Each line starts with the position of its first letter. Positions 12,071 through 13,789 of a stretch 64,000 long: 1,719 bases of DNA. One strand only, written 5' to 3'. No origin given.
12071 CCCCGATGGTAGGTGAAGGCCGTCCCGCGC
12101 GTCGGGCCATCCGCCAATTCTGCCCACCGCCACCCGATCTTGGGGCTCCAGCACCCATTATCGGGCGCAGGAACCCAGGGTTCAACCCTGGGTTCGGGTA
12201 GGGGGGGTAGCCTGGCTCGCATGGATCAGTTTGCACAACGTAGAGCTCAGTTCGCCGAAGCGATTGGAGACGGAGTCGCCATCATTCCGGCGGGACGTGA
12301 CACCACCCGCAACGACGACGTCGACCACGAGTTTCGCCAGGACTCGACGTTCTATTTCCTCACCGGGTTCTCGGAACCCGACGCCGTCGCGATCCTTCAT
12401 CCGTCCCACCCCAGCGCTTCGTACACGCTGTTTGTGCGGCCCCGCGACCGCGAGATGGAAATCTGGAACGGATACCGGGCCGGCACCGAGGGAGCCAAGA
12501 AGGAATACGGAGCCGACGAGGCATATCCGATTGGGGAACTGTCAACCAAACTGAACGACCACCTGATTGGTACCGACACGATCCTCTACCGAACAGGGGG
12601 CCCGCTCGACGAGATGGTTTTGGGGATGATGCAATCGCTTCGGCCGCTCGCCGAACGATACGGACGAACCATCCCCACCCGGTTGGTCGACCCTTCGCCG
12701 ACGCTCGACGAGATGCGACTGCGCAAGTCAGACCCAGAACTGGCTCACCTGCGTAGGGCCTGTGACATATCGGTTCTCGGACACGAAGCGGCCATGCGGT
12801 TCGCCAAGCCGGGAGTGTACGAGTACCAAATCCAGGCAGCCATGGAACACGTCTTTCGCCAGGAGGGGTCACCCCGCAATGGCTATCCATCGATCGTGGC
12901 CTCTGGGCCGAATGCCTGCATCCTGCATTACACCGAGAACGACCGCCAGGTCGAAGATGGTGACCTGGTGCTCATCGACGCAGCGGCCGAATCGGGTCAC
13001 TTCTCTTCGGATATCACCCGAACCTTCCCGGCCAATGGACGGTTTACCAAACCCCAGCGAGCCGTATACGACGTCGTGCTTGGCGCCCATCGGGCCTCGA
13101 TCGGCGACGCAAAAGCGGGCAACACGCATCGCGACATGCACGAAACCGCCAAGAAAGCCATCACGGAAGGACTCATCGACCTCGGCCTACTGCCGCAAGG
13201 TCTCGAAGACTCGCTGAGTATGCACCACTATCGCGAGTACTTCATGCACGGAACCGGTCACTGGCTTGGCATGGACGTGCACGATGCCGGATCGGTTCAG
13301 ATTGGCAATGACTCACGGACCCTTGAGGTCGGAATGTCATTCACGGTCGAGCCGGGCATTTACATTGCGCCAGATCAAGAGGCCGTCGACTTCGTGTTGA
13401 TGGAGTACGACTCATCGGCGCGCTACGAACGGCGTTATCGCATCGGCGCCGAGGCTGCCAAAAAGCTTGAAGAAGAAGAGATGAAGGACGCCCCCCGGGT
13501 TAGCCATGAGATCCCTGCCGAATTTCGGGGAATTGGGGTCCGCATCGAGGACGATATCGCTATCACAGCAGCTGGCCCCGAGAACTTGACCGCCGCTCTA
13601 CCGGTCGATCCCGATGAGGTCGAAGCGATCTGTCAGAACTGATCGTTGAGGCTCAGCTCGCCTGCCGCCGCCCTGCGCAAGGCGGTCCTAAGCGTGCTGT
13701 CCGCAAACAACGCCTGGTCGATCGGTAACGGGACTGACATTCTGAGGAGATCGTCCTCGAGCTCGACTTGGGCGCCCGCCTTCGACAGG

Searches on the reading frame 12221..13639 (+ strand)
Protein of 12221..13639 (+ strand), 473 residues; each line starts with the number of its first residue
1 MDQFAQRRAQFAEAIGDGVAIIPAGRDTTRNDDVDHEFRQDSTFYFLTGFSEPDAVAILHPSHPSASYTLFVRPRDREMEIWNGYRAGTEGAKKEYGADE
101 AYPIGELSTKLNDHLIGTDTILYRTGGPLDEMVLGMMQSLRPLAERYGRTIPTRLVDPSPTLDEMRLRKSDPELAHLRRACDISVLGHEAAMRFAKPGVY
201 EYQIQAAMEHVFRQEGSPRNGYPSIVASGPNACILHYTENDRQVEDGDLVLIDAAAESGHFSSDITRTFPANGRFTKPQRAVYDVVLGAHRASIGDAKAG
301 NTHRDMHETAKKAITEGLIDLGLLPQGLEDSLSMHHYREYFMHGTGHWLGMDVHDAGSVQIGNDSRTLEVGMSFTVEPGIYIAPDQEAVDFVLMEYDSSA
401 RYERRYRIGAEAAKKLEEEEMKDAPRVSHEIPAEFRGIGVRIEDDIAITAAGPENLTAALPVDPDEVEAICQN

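Call 29: find_related_loci(query=window:12221-13639:+, collection=metagenome_contigs, flank=2500)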
Query window:12221-13639:+ (473 aa) in metagenome_contigs; peptide patterns used: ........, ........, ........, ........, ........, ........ (x = any residue, [..] = any of these).
96 stretches matched a pattern; 27 encode a relative of the query (tblastn E <= 1e-3); 27 distinct loci.
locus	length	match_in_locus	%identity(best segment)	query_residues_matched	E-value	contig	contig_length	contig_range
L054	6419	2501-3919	77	1-473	0e+0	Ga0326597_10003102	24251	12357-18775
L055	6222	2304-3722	68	1-473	0e+0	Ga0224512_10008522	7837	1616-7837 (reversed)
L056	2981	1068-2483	60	1-473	0e+0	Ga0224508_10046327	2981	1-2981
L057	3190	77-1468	61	5-472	0e+0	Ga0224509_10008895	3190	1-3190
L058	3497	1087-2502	59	1-471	0e+0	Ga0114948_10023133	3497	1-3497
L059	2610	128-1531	59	5-471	0e+0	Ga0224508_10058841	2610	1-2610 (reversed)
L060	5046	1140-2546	55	3-471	0e+0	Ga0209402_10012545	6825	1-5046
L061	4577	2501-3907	55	3-471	0e+0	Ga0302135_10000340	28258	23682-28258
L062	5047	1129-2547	56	1-471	1e-177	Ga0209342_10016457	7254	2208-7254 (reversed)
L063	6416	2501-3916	56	1-473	6e-175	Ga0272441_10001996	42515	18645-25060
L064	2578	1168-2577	56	2-470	0e+0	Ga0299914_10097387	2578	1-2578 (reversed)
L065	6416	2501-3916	54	1-473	9e-171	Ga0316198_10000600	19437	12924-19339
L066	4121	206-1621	54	1-473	1e-172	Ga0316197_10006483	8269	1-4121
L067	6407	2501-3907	53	1-470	3e-170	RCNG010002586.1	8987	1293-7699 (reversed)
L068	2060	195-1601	53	1-470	0e+0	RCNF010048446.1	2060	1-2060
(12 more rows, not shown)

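Call 52: search_protein_families(library=pfam, proteins=[window:12221-13639:+])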
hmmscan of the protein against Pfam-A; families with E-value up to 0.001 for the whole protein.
window:12221-13639:+ (473 aa): 2 families
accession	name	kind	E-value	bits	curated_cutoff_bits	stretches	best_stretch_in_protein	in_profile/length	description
PF00557.29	Peptidase_M24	-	8.1e-62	209.1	23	1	176-450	2-208/208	Metallopeptidase family M24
PF05195.22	AMP_N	-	3.5e-37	127.3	24.6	1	4-120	1-119/121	Aminopeptidase P, N-terminal domain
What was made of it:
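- Checked: The flanking genes are confirmed. pepP (AMP_N + Peptidase_M24, call 52) starts at ATG 12221.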

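Call 55: find_encoding_contigs(protein=window:12221-13639:+, flank=1000, max_places=4)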
Protein window:12221-13639:+ (473 aa): 2 contigs read that carry it; 1 place shown.
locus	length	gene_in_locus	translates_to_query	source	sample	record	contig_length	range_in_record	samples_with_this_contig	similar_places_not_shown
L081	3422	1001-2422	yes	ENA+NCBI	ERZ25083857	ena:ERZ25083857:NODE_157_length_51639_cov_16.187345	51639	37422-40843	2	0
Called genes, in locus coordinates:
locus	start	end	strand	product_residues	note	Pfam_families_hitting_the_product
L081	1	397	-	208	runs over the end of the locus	PF02308:MgtC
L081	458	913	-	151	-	-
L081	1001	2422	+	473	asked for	PF05195:AMP_N, PF00557:Peptidase_M24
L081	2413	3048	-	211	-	PF13302:Acetyltransf_3, PF00583:Acetyltransf_1, PF13508:Acetyltransf_7 (weak)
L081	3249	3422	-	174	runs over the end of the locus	PF13302:Acetyltransf_3, PF13420:Acetyltransf_4 (weak), PF00583:Acetyltransf_1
